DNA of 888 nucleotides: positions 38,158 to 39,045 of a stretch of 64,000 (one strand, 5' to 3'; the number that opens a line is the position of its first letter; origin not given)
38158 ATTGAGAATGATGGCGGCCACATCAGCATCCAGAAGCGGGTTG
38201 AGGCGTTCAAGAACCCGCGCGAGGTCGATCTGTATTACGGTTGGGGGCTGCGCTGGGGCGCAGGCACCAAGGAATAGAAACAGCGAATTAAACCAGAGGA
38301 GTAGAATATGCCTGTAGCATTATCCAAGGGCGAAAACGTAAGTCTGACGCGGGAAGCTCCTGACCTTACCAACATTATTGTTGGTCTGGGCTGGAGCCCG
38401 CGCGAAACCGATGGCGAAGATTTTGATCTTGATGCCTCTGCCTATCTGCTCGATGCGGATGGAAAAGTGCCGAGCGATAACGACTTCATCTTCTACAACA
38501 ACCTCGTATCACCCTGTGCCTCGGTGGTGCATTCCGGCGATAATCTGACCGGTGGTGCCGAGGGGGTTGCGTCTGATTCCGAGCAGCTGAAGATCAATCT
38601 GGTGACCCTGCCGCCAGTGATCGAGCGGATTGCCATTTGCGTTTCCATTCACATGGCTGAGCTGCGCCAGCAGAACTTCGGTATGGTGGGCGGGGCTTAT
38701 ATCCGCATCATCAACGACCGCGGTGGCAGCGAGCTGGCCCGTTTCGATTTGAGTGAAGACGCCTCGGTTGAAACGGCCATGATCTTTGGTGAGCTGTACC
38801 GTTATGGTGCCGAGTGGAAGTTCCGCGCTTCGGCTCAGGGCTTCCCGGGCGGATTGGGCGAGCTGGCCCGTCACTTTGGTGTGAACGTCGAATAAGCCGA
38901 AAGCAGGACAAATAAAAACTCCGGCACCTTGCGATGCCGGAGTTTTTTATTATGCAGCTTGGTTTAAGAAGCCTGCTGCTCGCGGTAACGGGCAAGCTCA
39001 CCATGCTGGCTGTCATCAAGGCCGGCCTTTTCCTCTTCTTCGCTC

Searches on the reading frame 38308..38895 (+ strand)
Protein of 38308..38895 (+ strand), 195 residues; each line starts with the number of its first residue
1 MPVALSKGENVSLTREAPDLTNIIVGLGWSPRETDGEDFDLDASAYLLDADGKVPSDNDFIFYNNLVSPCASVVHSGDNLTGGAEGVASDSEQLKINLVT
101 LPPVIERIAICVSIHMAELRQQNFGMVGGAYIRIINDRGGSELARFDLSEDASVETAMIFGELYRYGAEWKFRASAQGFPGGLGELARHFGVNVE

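Call 64: search_protein_families(library=pfam, proteins=[window:38308-38895:+], max_evalue=0.001)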
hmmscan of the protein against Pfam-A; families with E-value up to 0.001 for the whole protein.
window:38308-38895:+ (195 aa): 1 family
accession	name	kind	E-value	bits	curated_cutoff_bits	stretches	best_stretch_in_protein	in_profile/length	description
PF02342.23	TerD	-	5.2e-73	244.9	25.3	1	1-190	1-187/187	TerD domain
